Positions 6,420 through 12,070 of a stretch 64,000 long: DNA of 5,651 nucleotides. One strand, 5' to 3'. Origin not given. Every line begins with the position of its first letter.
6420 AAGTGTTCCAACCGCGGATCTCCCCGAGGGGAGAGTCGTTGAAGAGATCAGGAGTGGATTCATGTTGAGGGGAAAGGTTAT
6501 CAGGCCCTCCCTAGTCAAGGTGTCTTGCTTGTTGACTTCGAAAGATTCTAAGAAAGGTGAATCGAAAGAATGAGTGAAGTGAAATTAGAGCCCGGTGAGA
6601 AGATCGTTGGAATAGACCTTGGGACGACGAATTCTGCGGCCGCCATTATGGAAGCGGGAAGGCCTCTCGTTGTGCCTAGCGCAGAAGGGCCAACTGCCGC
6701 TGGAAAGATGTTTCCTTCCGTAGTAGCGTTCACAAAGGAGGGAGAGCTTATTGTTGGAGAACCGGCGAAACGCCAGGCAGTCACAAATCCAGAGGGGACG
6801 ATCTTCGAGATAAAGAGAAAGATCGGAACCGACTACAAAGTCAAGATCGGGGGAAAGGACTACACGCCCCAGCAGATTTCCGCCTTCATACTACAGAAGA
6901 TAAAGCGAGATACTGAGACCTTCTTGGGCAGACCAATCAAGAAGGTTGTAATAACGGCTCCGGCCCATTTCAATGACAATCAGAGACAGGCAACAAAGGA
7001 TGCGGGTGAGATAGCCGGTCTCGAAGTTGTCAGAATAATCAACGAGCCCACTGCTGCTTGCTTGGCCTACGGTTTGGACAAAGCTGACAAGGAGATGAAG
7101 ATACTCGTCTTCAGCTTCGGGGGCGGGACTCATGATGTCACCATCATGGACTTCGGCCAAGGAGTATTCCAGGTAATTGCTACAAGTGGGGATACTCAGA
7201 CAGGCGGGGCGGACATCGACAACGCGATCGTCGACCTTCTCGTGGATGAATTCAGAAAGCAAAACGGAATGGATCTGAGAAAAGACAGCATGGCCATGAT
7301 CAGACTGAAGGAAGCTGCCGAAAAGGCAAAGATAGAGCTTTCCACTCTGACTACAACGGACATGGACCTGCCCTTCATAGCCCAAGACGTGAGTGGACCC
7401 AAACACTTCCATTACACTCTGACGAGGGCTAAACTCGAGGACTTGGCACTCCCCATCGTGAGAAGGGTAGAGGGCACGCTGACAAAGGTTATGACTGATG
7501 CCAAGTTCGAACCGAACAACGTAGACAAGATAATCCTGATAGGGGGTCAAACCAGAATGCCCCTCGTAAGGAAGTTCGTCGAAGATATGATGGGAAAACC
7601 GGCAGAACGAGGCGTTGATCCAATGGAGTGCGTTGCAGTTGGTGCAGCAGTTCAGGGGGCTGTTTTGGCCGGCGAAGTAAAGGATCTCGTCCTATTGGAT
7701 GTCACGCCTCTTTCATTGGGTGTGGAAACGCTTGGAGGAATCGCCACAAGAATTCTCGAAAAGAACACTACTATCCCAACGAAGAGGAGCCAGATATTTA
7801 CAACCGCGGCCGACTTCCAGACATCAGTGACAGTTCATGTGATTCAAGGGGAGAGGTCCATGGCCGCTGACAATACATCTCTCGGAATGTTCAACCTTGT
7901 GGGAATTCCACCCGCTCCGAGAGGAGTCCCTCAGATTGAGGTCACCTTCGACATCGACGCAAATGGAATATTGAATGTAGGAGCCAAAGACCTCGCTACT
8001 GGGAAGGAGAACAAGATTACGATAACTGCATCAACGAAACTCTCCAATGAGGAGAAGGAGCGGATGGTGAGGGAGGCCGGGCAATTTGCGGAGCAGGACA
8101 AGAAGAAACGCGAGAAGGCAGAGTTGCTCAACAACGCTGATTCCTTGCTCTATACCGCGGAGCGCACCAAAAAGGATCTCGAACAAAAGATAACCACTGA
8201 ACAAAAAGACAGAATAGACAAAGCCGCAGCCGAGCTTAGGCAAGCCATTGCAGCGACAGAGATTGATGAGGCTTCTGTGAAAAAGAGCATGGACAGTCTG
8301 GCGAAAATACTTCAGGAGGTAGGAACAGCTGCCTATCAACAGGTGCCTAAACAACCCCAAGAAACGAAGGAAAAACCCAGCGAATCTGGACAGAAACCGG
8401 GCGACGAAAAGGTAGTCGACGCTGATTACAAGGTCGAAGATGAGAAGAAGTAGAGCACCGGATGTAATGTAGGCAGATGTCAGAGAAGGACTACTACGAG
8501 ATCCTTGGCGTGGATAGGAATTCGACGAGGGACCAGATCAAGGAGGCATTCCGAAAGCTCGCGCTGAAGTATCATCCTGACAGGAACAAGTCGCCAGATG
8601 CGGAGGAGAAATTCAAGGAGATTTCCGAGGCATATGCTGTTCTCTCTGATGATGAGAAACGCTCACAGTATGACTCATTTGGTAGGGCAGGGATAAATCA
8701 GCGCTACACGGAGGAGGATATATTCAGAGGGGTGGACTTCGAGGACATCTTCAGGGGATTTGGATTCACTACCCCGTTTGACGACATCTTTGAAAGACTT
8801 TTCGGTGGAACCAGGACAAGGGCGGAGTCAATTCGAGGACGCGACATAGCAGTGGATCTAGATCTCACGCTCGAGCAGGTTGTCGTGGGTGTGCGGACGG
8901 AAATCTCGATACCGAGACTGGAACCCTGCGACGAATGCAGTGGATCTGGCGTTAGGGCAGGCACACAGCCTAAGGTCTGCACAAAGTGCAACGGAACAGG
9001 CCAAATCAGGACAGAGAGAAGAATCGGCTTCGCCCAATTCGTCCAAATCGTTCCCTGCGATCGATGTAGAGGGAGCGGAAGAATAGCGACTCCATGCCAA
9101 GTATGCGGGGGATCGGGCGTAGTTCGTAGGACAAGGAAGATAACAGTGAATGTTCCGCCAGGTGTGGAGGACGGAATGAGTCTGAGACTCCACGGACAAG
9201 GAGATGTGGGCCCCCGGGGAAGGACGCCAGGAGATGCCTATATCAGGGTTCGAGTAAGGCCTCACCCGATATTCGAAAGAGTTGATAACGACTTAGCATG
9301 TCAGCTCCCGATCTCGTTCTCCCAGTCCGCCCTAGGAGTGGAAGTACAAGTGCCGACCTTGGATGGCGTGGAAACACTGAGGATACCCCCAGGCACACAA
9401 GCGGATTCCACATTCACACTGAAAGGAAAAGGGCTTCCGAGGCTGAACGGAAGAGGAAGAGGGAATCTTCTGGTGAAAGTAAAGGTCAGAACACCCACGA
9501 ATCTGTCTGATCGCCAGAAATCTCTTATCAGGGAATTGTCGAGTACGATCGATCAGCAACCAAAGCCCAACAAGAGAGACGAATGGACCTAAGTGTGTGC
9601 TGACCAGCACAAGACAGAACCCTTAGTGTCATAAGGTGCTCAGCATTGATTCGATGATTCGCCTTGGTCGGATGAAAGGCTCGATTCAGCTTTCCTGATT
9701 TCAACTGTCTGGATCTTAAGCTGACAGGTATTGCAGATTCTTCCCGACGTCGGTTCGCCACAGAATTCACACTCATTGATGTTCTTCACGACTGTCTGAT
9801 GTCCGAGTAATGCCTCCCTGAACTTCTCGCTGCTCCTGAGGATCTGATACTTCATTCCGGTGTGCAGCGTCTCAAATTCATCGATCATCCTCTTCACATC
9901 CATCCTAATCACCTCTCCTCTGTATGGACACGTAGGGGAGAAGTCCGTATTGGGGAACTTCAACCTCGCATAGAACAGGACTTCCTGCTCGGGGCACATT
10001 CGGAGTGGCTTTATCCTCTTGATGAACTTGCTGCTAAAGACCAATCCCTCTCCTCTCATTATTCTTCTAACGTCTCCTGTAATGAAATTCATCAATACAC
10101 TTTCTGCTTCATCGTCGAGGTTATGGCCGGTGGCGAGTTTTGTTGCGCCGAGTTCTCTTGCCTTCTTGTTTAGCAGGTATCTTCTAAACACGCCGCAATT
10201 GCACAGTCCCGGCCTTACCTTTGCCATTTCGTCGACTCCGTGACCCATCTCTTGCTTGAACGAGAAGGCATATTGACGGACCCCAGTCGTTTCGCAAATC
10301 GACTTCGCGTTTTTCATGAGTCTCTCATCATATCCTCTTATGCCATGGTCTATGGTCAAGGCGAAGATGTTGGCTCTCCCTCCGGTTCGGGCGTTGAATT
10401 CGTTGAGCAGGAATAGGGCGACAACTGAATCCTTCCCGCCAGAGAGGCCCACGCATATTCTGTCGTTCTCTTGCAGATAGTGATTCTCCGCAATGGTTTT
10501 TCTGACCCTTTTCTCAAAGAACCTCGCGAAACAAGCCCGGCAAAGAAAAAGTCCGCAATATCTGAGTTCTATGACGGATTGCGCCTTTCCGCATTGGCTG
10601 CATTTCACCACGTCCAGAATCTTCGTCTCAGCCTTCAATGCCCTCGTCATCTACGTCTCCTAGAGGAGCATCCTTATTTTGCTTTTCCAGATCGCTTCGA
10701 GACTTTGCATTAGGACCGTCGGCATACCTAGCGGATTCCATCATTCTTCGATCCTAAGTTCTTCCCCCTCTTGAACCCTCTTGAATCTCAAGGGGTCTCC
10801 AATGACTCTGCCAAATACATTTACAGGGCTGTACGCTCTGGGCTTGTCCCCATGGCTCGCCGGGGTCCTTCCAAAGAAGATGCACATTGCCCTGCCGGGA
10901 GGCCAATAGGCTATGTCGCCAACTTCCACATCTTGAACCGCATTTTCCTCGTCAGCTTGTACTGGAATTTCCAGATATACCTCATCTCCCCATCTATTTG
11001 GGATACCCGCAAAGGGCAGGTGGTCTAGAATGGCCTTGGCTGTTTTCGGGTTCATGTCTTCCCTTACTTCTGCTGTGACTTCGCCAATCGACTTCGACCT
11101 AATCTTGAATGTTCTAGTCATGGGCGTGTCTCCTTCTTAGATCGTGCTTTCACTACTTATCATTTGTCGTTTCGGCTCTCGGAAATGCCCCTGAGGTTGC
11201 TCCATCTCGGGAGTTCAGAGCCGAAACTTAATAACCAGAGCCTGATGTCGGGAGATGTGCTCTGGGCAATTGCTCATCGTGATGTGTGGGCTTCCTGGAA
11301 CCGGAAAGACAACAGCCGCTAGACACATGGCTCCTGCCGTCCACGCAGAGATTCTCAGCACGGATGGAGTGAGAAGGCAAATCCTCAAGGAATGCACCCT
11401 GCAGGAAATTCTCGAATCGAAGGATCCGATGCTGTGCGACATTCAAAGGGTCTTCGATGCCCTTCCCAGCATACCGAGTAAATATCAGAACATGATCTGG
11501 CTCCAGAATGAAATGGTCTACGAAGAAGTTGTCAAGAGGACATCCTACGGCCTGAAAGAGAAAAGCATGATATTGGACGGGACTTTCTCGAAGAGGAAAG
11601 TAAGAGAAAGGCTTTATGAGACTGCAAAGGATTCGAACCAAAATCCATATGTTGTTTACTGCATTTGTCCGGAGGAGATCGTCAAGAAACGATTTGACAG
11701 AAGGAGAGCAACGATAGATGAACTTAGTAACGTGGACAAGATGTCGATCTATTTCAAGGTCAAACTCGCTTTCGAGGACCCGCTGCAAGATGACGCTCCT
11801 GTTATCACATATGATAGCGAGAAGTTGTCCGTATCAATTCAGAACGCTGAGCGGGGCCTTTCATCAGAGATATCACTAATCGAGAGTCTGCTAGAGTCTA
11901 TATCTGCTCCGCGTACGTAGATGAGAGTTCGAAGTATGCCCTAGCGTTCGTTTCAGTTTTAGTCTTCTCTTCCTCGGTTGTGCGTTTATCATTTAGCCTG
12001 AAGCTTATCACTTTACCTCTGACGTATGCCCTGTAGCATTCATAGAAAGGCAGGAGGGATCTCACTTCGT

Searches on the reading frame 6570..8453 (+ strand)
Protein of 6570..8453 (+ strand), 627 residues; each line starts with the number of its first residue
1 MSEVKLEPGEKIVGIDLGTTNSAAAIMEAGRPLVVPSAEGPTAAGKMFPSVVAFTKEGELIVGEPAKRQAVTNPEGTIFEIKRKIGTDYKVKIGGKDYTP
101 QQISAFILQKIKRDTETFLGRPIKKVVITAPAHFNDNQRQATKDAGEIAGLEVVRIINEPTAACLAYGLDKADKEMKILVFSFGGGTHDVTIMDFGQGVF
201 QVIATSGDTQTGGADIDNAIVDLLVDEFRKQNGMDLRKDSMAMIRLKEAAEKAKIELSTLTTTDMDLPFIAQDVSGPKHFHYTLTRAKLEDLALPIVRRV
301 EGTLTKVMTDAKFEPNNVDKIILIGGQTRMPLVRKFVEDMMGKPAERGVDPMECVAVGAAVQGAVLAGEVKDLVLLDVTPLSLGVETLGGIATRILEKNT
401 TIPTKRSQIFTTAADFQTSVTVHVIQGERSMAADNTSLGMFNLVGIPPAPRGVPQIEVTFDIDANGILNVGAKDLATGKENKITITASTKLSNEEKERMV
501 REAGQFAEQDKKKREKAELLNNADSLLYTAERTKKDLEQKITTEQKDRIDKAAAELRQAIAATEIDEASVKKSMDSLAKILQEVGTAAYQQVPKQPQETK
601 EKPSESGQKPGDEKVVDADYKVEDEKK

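Call 14: find_encoding_contigs(protein=window:6570-8453:+, flank=10000, max_places=2)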
Protein window:6570-8453:+ (627 aa): 1 contig read that carries it; 1 place shown.
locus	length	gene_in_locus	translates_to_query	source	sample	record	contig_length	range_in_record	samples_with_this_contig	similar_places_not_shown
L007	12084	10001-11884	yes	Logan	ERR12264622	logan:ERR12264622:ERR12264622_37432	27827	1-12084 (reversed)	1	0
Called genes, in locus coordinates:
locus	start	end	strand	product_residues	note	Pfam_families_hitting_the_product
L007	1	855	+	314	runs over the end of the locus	PF00005:ABC_tran, PF13175:AAA_15 (faint), PF13304:AAA_21, PF13732:DrrA1-3_C (weak)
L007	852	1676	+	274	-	PF12679:ABC2_membrane_2, PF12698:ABC2_membrane_3 (faint), PF12730:ABC2_membrane_4 (weak)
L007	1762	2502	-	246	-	PF01261:AP_endonuc_2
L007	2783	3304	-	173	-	PF01931:NTPase_I-T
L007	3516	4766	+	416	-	PF04734:Ceramidase_alk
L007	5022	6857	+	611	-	PF00664:ABC_membrane, PF00005:ABC_tran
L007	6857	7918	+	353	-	PF00664:ABC_membrane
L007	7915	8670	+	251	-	PF00005:ABC_tran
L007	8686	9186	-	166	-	-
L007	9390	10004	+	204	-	PF01025:GrpE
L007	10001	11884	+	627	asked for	PF00012:HSP70, PF02782:FGGY_C (faint), PF06723:MreB_Mbl, PF00012:HSP70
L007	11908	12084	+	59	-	?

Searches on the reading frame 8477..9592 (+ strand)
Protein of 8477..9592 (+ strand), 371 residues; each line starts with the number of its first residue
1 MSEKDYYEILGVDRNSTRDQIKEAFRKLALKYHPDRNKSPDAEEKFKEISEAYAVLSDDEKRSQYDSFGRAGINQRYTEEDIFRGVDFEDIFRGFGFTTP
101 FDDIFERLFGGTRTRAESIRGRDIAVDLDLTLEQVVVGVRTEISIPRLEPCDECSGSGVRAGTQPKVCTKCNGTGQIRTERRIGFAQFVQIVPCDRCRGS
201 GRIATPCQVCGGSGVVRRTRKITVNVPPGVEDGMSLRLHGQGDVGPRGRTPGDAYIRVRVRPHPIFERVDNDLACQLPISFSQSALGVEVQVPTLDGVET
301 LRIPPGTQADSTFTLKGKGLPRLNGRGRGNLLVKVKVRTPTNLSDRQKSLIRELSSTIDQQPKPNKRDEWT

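Call 16: search_protein_families(library=pfam, proteins=[window:8477-9592:+])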
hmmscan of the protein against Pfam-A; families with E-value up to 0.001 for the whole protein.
window:8477-9592:+ (371 aa): 5 families
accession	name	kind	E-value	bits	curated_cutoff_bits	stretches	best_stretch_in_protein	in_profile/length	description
PF01556.23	DnaJ_C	-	1.9e-47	161.6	26.6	1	125-340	2-152/152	DnaJ C terminal domain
PF00226.36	DnaJ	-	1.4e-28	99.2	27.8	1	5-66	1-63/63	DnaJ domain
PF00684.25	DnaJ_CXXCXGXG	-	6.2e-15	55.7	32.7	1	151-214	1-65/65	DnaJ central domain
PF15777.11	Anti-TRAP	-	5.9e-06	26.6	32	1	142-190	3-55/59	Tryptophan RNA-binding attenuator protein inhibitory protein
PF23733.2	GRXCR1-2_C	-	8.9e-05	22.8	26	0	150-179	11-43/47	GRXCR1/2, C-terminal domain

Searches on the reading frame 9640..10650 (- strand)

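Call 16: search_protein_families(library=pfam, proteins=[window:9640-10650:-])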
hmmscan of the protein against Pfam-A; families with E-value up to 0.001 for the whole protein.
window:9640-10650:- (336 aa): 3 families
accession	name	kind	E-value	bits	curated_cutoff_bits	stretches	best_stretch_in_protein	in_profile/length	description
PF01171.26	ATP_bind_3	-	1e-14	55.1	27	1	65-227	2-155/182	PP-loop family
PF03054.22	tRNA_Me_trans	-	1.9e-06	28.1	20.6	1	64-177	2-127/202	tRNA methyl transferase HUP domain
PF22082.2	TtuA_LIM_N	-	2.5e-05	24.7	27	1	16-41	1-25/26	2-thiouridine synthetase TtuA, N-terminal LIM domain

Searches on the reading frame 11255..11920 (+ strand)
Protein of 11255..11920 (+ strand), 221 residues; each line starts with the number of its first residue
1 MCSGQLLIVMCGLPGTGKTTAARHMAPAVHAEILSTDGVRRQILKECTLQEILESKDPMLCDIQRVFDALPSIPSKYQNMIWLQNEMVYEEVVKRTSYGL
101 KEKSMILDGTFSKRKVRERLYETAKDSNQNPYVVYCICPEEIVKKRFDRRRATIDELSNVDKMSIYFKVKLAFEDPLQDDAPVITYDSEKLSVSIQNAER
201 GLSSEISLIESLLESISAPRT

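Call 16: search_protein_families(library=pfam, proteins=[window:11255-11920:+])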
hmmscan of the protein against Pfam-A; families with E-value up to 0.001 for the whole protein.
window:11255-11920:+ (221 aa): 7 families
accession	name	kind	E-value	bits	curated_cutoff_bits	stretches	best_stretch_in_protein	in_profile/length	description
PF13671.12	AAA_33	-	2.5e-19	70.5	27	1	7-161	1-129/143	AAA domain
PF08433.16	KTI12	-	8e-09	35.8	22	1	7-153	3-122/271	Chromatin associated protein KTI12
PF13207.12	AAA_17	-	7.6e-06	26.7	27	1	12-151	2-124/136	AAA domain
PF13238.12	AAA_18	-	4e-05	24.5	29.4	1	8-152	1-113/128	AAA domain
PF06414.18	Zeta_toxin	-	0.0003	20.7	22.3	0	103-152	96-145/199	Zeta toxin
PF00406.28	ADK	-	0.00063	20.3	26.8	0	11-46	2-37/151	Adenylate kinase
PF01591.24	6PF2K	-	0.0007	19.4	27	0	4-26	12-34/223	6-phosphofructo-2-kinase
